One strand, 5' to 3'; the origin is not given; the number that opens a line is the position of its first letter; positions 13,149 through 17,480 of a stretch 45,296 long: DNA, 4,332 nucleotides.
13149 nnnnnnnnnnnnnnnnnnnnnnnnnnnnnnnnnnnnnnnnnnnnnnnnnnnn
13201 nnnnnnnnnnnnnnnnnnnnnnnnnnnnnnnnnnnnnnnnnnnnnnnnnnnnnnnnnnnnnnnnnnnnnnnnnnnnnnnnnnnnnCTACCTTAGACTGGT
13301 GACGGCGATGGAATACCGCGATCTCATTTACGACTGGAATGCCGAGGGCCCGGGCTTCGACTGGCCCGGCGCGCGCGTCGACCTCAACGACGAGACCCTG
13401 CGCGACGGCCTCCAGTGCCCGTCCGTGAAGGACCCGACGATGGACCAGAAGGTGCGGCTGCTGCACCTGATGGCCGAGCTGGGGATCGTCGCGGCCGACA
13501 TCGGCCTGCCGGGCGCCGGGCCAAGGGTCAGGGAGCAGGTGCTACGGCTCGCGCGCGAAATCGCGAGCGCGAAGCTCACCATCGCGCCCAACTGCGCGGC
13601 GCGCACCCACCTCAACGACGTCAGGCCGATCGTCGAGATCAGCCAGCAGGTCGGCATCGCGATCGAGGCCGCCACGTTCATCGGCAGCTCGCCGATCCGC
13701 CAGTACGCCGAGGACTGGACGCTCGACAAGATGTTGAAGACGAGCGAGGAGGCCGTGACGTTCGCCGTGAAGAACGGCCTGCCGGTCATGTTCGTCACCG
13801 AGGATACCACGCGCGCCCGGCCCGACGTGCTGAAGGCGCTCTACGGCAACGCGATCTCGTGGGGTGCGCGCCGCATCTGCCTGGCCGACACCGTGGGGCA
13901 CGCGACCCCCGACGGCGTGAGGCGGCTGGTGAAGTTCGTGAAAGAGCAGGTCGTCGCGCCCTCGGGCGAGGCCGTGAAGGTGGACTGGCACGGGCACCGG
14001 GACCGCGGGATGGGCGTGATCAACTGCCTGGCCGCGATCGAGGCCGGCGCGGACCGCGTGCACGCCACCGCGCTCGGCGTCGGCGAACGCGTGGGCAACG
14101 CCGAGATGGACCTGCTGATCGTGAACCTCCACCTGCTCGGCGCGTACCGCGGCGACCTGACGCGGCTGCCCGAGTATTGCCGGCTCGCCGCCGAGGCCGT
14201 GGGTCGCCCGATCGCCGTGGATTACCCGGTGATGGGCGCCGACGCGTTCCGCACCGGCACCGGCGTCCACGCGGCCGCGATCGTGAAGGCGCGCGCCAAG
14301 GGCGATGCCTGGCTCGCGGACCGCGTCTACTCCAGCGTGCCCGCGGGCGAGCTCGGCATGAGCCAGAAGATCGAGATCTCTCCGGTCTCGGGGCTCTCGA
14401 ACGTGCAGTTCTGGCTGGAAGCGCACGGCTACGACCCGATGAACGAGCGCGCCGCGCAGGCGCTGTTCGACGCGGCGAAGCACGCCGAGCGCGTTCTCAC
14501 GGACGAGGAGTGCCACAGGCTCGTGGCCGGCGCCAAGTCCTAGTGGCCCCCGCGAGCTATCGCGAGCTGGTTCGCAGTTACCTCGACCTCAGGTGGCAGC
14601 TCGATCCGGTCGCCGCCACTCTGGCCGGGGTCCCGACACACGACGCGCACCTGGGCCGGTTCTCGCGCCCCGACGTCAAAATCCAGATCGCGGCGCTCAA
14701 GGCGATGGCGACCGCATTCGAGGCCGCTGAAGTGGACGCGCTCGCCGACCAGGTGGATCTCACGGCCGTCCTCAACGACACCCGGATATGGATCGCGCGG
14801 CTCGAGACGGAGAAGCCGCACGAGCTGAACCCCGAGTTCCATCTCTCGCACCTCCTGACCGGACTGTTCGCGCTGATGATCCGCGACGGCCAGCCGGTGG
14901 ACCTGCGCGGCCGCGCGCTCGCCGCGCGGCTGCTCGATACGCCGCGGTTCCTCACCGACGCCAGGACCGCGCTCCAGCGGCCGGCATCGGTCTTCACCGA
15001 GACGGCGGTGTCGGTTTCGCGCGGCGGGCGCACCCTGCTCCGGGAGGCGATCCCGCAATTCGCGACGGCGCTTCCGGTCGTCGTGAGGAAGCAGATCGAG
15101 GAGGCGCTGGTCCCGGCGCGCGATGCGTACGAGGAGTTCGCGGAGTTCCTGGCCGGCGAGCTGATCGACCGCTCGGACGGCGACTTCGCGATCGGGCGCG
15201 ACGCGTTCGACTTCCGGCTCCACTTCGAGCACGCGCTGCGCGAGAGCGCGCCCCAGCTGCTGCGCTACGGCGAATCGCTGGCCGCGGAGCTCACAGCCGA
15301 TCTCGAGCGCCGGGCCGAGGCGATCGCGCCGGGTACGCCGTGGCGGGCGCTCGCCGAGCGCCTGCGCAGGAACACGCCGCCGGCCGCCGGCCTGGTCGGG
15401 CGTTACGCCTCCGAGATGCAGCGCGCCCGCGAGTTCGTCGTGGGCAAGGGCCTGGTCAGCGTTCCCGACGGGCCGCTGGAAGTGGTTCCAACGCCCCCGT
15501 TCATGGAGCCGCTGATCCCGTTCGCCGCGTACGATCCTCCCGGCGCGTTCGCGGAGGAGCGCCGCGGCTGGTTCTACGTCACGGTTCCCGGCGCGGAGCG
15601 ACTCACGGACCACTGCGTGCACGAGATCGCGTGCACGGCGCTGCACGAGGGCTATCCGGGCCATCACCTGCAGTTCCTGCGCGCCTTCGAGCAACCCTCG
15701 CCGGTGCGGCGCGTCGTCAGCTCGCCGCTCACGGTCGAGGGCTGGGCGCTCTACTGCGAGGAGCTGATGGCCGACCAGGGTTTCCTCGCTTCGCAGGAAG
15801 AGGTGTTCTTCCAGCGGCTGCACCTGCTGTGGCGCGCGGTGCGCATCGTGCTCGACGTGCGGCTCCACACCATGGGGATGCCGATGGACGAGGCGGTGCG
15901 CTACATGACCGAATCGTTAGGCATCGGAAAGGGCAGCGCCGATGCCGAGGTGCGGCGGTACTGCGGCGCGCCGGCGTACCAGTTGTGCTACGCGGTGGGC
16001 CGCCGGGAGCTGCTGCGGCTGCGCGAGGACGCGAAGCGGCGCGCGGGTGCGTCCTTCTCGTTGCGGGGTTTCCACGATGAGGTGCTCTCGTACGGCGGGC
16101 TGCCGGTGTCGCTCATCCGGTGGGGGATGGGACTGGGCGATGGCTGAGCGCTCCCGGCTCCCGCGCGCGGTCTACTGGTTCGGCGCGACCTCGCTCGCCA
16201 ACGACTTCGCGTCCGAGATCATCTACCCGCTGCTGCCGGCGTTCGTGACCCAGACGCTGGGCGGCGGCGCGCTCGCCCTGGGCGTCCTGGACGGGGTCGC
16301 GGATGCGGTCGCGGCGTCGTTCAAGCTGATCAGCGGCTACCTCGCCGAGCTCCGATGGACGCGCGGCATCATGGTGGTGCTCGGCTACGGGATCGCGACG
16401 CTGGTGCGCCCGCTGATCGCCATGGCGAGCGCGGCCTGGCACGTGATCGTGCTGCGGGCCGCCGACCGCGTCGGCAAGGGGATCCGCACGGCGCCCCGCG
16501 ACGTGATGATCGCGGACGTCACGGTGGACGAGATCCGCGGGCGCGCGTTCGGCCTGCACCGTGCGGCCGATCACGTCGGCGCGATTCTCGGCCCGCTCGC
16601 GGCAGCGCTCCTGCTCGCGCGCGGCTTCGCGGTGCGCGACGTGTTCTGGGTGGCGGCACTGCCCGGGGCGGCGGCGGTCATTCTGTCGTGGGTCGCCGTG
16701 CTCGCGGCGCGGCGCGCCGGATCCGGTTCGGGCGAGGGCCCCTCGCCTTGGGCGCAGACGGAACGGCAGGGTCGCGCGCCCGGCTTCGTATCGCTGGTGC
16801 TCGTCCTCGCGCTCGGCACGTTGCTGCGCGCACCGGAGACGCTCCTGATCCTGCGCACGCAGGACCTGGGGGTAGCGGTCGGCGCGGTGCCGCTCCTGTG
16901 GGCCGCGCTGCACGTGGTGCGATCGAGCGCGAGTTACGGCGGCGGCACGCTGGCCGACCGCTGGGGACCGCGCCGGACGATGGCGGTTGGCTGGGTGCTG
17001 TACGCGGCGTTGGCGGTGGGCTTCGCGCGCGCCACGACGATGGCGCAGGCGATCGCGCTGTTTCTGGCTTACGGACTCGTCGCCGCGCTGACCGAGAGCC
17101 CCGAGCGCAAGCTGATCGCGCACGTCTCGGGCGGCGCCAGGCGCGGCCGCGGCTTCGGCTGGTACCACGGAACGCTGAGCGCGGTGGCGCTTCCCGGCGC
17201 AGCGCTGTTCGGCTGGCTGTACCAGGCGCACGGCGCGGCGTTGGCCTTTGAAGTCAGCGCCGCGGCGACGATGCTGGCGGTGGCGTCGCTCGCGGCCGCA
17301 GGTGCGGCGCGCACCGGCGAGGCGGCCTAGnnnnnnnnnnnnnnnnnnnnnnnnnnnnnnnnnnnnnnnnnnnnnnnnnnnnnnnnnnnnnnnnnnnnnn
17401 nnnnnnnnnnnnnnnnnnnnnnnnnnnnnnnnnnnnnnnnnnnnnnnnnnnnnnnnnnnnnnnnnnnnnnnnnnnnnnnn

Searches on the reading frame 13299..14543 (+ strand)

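Call 24: search_protein_families(library=pfam, proteins=[window:13299-14543:+], max_evalue=0.001)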
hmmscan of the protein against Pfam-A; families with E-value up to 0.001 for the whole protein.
window:13299-14543:+ (414 aa): 1 family
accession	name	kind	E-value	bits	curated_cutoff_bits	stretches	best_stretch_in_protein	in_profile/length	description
PF00682.25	HMGL-like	-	1.6e-42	146.1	29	1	27-282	2-244/260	HMGL-like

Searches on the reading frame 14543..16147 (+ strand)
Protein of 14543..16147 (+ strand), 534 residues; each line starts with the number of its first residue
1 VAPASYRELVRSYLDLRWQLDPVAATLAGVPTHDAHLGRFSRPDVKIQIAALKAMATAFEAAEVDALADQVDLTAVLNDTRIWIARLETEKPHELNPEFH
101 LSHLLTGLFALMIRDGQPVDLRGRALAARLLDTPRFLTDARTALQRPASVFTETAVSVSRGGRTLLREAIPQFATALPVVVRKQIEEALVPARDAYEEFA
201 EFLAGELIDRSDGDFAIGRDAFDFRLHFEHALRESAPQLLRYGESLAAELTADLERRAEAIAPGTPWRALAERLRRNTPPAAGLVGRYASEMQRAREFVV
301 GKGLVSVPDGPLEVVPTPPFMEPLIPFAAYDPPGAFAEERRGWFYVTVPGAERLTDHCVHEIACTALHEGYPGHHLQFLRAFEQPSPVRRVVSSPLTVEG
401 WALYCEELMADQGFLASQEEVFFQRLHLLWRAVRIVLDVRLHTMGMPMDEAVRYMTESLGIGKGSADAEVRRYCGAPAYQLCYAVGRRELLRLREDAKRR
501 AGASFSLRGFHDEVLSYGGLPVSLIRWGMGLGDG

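Call 24: search_protein_families(library=pfam, proteins=[window:14543-16147:+], max_evalue=0.001)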
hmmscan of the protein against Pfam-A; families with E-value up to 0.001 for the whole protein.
window:14543-16147:+ (534 aa): 1 family
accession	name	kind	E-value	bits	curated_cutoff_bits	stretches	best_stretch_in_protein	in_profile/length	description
PF05960.17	DUF885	-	3.5e-89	301.3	32.4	1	22-526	1-529/532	Bacterial protein of unknown function (DUF885)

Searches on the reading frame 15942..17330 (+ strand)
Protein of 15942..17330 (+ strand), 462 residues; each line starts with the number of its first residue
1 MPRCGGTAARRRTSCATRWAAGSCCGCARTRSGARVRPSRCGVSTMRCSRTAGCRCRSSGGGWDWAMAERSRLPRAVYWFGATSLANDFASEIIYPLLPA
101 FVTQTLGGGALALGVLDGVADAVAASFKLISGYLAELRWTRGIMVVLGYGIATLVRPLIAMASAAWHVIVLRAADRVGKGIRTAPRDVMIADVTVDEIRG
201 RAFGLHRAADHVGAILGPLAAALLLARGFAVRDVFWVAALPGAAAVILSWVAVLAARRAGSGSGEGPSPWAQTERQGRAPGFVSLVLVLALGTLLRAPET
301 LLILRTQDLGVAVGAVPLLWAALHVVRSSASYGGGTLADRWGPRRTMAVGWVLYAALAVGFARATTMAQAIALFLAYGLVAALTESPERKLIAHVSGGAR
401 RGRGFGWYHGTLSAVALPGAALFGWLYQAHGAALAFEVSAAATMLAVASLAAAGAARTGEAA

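Call 24: search_protein_families(library=pfam, proteins=[window:15942-17330:+], max_evalue=0.001)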
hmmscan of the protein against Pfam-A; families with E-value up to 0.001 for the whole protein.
window:15942-17330:+ (462 aa): 1 family
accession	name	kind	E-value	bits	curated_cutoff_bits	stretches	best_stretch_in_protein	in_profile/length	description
PF07690.21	MFS_1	-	3.2e-28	99.1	33.4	2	84-312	5-235/347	Major Facilitator Superfamily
